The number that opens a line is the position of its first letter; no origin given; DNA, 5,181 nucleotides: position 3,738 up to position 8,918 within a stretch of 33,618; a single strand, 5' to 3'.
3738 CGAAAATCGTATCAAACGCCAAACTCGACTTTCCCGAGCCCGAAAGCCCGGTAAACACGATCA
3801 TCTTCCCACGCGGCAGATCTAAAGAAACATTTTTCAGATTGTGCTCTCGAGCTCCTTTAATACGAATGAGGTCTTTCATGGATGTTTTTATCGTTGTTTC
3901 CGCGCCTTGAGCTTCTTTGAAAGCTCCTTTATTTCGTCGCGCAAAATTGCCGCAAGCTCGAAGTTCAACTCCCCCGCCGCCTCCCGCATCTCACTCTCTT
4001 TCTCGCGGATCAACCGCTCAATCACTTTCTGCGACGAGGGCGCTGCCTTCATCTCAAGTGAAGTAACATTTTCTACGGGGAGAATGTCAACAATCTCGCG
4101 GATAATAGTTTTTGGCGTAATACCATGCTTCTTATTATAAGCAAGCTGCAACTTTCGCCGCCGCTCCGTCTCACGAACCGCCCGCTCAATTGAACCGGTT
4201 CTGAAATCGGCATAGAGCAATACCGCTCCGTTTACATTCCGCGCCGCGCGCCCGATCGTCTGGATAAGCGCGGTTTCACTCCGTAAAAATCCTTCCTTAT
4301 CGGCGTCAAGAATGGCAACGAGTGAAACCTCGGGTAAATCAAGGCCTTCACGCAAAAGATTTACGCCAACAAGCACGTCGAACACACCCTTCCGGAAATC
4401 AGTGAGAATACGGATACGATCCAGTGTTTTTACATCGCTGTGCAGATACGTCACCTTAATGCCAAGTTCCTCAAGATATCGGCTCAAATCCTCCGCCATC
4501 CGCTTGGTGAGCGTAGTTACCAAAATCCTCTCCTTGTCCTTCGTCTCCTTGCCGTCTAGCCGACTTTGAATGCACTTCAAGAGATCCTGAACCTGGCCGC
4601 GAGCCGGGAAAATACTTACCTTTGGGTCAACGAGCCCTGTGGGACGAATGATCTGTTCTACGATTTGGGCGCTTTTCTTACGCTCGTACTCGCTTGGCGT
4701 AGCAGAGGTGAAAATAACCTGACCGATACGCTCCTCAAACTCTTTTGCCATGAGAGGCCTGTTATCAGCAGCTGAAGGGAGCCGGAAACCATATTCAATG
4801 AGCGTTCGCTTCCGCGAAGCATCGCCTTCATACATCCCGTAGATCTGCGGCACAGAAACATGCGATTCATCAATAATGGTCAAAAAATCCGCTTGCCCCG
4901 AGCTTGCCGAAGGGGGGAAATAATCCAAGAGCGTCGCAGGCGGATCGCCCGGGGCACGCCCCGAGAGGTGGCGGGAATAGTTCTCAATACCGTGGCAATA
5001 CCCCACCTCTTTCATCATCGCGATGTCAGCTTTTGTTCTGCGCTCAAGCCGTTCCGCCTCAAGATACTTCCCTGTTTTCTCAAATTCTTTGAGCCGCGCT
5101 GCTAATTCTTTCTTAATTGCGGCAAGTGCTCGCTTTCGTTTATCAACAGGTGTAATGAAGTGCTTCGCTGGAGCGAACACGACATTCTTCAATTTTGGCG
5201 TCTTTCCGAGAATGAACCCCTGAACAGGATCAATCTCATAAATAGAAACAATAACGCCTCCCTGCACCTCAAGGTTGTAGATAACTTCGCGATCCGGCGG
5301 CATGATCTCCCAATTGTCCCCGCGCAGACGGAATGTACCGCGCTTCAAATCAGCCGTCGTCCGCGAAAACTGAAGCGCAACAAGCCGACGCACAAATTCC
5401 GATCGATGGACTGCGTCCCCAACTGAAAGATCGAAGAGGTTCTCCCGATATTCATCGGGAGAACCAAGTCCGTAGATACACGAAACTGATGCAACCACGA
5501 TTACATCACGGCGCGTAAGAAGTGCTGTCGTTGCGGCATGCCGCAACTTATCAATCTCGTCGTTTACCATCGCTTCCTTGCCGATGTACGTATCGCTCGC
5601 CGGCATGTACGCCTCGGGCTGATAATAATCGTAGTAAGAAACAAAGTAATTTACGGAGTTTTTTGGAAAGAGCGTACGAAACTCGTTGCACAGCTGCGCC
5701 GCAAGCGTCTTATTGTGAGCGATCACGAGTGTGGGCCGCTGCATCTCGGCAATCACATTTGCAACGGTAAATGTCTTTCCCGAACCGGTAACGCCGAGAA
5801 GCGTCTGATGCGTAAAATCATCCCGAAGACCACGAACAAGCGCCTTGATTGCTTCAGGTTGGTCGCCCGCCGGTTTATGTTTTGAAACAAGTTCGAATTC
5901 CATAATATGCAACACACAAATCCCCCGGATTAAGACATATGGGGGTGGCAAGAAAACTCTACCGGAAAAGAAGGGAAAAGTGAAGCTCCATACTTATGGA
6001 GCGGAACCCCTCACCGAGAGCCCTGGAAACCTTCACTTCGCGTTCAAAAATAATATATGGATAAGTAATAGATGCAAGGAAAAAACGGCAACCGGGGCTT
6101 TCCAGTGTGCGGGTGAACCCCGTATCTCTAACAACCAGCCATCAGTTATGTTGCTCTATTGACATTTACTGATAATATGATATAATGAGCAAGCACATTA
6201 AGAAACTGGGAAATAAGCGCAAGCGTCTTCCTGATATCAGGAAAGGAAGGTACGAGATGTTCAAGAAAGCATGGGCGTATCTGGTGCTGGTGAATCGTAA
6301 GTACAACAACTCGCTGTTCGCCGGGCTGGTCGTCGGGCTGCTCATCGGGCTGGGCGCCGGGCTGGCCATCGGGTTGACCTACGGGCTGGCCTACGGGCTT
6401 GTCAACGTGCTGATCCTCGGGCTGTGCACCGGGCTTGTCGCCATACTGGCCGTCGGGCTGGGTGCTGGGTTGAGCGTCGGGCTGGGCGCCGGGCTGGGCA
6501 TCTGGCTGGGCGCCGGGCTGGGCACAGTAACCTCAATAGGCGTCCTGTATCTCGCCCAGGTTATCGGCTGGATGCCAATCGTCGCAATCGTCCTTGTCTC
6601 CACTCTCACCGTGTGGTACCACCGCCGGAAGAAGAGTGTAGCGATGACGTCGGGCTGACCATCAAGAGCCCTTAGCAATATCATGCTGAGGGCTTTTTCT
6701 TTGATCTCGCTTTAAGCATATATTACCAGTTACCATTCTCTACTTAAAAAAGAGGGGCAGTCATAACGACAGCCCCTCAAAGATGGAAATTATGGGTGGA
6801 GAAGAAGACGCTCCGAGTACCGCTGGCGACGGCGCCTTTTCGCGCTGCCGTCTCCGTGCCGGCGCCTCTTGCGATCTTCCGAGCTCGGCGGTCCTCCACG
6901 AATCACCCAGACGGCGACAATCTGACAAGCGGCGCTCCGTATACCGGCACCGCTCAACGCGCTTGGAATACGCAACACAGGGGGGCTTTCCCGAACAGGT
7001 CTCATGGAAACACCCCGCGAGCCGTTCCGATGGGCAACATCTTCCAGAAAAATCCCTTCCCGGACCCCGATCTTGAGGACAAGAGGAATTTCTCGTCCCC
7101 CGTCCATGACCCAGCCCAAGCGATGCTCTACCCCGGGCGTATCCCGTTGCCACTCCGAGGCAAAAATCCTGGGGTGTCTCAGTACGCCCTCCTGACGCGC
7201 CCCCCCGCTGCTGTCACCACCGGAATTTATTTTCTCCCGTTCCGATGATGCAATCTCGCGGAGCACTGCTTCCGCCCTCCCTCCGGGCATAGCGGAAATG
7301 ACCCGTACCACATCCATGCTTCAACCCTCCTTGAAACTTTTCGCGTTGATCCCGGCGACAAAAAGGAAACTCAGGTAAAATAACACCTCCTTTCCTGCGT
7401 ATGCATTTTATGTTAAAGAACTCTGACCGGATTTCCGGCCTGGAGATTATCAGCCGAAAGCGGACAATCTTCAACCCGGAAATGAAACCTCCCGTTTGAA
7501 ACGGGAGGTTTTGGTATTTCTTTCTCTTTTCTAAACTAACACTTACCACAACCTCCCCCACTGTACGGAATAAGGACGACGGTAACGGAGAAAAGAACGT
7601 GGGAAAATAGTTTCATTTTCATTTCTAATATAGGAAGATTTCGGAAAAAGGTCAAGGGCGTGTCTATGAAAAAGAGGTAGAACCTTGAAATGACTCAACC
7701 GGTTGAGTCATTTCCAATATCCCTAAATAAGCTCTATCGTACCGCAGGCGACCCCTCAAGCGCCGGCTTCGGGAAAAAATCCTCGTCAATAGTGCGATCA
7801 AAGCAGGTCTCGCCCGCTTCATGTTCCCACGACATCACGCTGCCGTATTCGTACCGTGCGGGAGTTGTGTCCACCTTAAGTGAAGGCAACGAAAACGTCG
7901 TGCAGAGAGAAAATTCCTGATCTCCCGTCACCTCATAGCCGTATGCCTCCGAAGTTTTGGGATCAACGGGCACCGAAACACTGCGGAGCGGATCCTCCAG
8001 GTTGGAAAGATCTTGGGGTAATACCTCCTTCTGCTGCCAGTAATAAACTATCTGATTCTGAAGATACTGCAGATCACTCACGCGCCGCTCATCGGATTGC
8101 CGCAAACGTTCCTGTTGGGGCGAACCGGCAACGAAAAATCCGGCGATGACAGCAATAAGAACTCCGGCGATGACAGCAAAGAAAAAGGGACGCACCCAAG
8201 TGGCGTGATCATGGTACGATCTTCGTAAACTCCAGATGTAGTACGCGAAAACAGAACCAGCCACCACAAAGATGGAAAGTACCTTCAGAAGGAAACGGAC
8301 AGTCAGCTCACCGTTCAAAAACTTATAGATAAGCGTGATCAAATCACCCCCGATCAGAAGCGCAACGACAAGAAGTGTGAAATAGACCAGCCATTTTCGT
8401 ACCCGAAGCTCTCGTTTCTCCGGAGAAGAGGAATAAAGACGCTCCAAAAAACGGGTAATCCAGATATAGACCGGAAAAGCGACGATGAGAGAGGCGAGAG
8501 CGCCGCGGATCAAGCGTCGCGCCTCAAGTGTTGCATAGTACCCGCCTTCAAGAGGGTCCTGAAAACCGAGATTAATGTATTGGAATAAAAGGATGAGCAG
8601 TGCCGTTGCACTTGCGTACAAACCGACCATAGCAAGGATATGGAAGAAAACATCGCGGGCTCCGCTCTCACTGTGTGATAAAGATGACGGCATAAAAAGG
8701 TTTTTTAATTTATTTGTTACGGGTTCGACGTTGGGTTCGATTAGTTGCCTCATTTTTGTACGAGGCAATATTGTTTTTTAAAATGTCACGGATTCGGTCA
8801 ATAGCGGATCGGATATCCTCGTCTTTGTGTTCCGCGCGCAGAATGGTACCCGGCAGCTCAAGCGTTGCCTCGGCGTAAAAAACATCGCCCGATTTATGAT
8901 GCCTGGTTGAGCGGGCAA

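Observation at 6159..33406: Two gene populations: dispersed GC-rich, Shine-Dalgarno-led, self-contained cassettes inside an SD-poor genome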

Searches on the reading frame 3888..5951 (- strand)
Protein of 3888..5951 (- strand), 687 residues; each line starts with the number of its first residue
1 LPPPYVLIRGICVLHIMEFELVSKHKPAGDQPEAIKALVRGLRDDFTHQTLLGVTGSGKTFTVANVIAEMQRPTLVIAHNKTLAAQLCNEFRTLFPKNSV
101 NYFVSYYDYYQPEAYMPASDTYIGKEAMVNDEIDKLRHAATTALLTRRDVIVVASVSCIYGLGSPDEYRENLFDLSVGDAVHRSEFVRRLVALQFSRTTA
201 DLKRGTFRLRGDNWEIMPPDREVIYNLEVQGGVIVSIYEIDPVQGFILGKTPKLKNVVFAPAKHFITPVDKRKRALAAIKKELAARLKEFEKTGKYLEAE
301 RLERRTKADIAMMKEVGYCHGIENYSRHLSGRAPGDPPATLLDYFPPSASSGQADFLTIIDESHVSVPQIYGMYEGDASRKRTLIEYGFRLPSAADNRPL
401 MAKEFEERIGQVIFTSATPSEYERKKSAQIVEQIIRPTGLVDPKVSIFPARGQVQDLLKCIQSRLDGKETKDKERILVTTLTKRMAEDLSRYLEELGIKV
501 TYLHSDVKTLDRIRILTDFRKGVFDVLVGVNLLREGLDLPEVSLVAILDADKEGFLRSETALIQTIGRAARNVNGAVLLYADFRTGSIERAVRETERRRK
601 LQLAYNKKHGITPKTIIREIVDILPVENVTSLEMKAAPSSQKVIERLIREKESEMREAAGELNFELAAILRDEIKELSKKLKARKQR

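Call 5: search_protein_families(library=pfam, proteins=[window:3888-5951:-], max_evalue=0.01)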
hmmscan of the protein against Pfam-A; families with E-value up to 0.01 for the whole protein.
window:3888-5951:- (687 aa): 7 families
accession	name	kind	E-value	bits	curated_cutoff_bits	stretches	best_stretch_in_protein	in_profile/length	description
PF00271.37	Helicase_C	-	5.7e-22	78.5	23.5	1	460-572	9-109/110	Helicase conserved C-terminal domain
PF12344.14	UvrB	-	1.7e-19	69.8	27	1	579-620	1-42/43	Ultra-violet resistance protein B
PF17757.6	UvrB_inter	-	5.6e-17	62.1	22.9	1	174-265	2-91/91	UvrB interaction domain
PF04851.21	ResIII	-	1.3e-12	48.3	22.5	1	26-186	3-139/164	Type III restriction enzyme, res subunit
PF02151.25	UVR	-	7.2e-08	32.4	21.5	1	645-679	1-35/36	UvrB/uvrC motif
PF00270.35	DEAD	-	2.8e-06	27.6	26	1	31-103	4-79/167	DEAD/DEAH box helicase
PF13401.12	AAA_22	-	0.00071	20.3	27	0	50-146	9-106/130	AAA domain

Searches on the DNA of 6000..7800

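Call 35: search_rna_families(source=window, threshold=evalue, max_evalue=5, start=6000, end=7800, show_alignments=2)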
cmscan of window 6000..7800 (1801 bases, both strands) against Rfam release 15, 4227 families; matches with E-value up to 5: 9.
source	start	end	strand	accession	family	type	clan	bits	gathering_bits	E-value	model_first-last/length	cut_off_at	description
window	7478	7623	-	RF01859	Phe_leader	Cis-reg; leader;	-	25.1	55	0.2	1-125/125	no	Phenylalanine leader peptide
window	7480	7630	-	RF02452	ncr1575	Gene; sRNA;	-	24.5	60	0.81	1-212/212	no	Bacillus sRNA ncr1575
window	7415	7517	+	RF01859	Phe_leader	Cis-reg; leader;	-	22.4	55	0.8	1-125/125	no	Phenylalanine leader peptide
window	7426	7488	-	RF04239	mir-4679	Gene; miRNA;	-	19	88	2.4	1-75/75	no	mir-4679 microRNA precursor family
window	6613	6701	+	RF01733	atoC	Cis-reg;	-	19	50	3.2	1-93/93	no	atoC RNA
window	7503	7557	+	RF04295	mir-329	Gene; miRNA;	CL00149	17.6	76.8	2.1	12-69/80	no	mir-329 microRNA precursor family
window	6739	6812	-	RF00519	suhB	Gene; sRNA;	CL00108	17.1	41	1.9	1-77/77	no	Makes More Granules Regulator RNA (mmgR)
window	6650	6700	+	RF02399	NsiR1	Gene; sRNA;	-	17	39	3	1-60/60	no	Nitrogen stress-induced RNA 1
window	7480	7624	+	RF00516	ylbH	Cis-reg; leader;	-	15.8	50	2.2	1-122/122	no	ylbH leader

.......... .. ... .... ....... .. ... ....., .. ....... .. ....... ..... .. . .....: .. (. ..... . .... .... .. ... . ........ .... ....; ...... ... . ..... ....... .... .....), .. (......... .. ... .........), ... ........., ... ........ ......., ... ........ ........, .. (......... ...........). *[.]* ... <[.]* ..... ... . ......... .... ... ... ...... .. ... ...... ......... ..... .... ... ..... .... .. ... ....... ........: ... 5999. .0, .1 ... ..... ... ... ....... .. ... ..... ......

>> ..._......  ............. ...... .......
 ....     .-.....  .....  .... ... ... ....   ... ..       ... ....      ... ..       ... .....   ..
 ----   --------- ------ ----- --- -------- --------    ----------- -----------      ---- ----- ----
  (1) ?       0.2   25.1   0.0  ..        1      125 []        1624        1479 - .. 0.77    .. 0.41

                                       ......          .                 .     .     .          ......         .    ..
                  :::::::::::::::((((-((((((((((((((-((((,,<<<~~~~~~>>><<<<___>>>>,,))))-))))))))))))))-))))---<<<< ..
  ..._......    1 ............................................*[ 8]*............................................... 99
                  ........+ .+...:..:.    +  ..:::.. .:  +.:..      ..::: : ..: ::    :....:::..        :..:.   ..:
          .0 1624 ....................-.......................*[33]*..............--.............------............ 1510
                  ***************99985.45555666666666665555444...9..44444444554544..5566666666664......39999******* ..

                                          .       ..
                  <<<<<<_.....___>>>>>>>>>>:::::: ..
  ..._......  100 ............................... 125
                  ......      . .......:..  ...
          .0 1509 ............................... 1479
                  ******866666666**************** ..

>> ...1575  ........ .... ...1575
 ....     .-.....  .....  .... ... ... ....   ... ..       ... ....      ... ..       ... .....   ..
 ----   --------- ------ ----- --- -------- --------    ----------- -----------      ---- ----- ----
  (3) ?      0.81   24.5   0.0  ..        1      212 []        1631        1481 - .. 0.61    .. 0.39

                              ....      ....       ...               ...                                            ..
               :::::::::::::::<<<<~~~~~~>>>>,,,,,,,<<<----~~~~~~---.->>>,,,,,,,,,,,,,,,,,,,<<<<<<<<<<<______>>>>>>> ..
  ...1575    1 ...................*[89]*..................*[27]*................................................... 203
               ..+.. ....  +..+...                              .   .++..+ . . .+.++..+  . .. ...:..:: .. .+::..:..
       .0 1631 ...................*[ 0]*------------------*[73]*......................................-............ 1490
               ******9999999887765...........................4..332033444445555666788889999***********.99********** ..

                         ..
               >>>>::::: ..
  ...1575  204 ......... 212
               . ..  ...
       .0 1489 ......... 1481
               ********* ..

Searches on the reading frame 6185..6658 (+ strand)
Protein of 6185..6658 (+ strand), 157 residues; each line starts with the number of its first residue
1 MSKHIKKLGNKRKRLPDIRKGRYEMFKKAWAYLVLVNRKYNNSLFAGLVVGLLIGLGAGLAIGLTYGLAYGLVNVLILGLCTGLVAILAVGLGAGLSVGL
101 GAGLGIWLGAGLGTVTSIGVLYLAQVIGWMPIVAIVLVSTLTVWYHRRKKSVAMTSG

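Call 5: search_protein_families(library=pfam, proteins=[window:6185-6658:+], max_evalue=0.01)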
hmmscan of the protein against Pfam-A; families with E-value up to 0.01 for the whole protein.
window:6185-6658:+ (157 aa): 0 families

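Call 51: search_protein_families(library=phrogs, proteins=[window:6257-6658:+], max_evalue=0.1)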
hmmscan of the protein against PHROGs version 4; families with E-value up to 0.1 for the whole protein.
window:6257-6658:+ (133 aa): 0 families

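Call 52: search_protein_families(library=padloc, proteins=[window:6257-6658:+], max_evalue=0.1)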
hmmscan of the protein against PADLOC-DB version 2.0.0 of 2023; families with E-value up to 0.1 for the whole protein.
window:6257-6658:+ (133 aa): 0 families

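Call 53: search_protein_families(library=ncbifam, proteins=[window:6257-6658:+], max_evalue=0.1)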
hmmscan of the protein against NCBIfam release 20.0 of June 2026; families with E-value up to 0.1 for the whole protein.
window:6257-6658:+ (133 aa): 0 families

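Call 96: find_related_loci(query=window:6257-6658:+, collection=viral_contigs, flank=3000)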
Query window:6257-6658:+ (133 aa) in viral_contigs; peptide patterns used: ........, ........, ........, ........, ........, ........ (x = any residue, [..] = any of these).
74 stretches matched a pattern, but none encodes a relative of the query by tblastn (E <= 1e-3).

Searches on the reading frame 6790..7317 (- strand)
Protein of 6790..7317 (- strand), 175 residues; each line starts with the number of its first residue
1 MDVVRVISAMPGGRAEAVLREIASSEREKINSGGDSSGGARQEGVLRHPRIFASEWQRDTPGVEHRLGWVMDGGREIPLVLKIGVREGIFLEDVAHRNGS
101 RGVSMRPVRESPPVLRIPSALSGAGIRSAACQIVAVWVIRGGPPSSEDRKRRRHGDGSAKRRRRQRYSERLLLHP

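Call 5: search_protein_families(library=pfam, proteins=[window:6790-7317:-], max_evalue=0.01)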
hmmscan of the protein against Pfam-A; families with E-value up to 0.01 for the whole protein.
window:6790-7317:- (175 aa): 0 families

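Call 37: find_encoding_contigs(protein=window:6790-7317:-, flank=6000, max_places=10)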
Protein window:6790-7317:- (175 aa): 16 contigs read that carry it; 10 places shown.
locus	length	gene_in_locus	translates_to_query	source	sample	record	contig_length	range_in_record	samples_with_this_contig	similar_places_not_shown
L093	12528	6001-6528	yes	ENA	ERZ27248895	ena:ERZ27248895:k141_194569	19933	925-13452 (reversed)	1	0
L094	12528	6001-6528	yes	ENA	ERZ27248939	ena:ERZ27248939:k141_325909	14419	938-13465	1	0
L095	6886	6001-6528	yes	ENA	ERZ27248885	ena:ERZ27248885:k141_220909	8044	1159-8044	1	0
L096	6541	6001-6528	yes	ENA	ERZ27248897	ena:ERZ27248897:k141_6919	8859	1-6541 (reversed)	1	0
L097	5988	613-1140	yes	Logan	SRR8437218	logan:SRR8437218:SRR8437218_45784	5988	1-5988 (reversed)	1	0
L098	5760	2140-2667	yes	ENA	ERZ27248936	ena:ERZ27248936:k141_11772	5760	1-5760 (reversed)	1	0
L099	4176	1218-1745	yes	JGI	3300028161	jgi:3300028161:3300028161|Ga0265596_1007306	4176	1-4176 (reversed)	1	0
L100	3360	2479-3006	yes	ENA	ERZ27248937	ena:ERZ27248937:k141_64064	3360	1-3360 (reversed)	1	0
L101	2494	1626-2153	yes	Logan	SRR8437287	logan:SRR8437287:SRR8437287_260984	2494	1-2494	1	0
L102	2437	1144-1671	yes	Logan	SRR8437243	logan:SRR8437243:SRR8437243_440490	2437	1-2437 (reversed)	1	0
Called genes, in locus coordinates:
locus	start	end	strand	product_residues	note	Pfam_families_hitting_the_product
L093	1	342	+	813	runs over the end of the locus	PF01326:PPDK_N, PF00391:PEP-utilizers, PF02896:PEP-utilizers_C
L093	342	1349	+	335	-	PF00389:2-Hacid_dh, PF02826:2-Hacid_dh_C, PF03446:NAD_binding_2 (weak)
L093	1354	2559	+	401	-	PF03952:Enolase_N, PF00113:Enolase_C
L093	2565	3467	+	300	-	PF01210:NAD_Gly3P_dh_N, PF07479:NAD_Gly3P_dh_C, PF20618:GPD_NAD_C_bact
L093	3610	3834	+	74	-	PF18893:DUF5652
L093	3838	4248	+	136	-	PF07884:VKOR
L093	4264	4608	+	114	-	PF02482:Ribosomal_S30AE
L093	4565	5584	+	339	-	PF18920:DUF5671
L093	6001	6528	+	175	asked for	-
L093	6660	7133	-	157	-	-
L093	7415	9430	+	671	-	PF00270:DEAD (faint), PF04851:ResIII, PF17757:UvrB_inter, PF27431:UvrB_3rd, PF00271:Helicase_C, PF12344:UvrB, PF02151:UVR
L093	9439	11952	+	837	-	PF00005:ABC_tran (faint), PF02463:SMC_N (faint), PF13191:AAA_16 (faint), PF13304:AAA_21 (faint), PF13555:AAA_29 (faint), PF20703:nSTAND1 (faint), PF00684:DnaJ_CXXCXGXG (faint), PF17760:UvrA_inter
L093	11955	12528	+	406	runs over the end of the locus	PF01541:GIY-YIG (weak), PF27096:UvrC_M, PF02151:UVR, PF08459:UvrC_RNaseH_dom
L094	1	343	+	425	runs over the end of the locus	?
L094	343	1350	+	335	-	PF00389:2-Hacid_dh, PF02826:2-Hacid_dh_C, PF03446:NAD_binding_2 (weak)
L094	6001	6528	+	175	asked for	-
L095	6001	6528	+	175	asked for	-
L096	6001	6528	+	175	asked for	-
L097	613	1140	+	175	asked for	-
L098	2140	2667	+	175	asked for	-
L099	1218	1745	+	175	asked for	-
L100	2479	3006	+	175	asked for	-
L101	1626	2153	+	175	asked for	-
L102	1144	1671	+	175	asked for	-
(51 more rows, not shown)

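Call 51: search_protein_families(library=phrogs, proteins=[window:6790-7317:-], max_evalue=0.1)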
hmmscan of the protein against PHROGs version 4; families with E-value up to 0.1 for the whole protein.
window:6790-7317:- (175 aa): 0 families

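Call 52: search_protein_families(library=padloc, proteins=[window:6790-7317:-], max_evalue=0.1)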
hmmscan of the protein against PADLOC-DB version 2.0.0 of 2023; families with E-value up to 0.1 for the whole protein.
window:6790-7317:- (175 aa): 0 families

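Call 53: search_protein_families(library=ncbifam, proteins=[window:6790-7317:-], max_evalue=0.1)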
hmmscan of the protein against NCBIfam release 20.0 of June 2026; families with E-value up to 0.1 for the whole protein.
window:6790-7317:- (175 aa): 0 families

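Call 95: find_related_loci(query=window:6790-7317:-, collection=viral_contigs, flank=3000)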
Query window:6790-7317:- (175 aa) in viral_contigs; peptide patterns used: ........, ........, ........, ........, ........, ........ (x = any residue, [..] = any of these).
11 stretches matched a pattern, but none encodes a relative of the query by tblastn (E <= 1e-3).

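Call 97: list_cluster_members(proteins=[window:6790-7317:-, window:20972-21352:-, window:6257-6658:+, window:32278-32448:-])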
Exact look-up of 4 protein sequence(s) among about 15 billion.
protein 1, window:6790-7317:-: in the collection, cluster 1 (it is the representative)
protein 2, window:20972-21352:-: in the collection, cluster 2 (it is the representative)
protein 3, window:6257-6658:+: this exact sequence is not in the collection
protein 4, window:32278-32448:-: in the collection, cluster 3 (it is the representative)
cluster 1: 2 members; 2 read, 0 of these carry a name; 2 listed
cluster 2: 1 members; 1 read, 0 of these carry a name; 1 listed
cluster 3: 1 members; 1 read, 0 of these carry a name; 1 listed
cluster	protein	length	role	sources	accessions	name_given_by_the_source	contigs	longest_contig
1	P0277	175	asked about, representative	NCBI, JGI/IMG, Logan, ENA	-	-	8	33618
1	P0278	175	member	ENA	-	-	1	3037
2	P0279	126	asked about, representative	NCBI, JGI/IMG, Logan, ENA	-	-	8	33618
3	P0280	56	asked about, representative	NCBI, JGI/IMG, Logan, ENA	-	-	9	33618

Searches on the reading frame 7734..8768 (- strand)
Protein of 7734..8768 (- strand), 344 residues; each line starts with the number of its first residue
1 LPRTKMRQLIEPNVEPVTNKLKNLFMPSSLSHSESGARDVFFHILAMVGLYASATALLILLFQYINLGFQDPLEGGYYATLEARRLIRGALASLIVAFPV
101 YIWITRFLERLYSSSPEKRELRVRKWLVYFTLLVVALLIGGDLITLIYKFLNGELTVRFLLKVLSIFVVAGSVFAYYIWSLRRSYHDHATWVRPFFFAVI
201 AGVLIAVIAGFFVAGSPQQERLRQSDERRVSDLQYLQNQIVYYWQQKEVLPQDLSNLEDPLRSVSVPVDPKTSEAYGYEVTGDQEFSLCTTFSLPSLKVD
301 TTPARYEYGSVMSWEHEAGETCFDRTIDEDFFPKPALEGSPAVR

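Call 5: search_protein_families(library=pfam, proteins=[window:7734-8768:-], max_evalue=0.01)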
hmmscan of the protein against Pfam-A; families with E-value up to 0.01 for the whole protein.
window:7734-8768:- (344 aa): 1 family
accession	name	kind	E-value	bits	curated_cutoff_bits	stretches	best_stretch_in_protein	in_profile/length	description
PF18920.5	DUF5671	-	6.5e-22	78.3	28.4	1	39-176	1-131/132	Domain of unknown function (DUF5671)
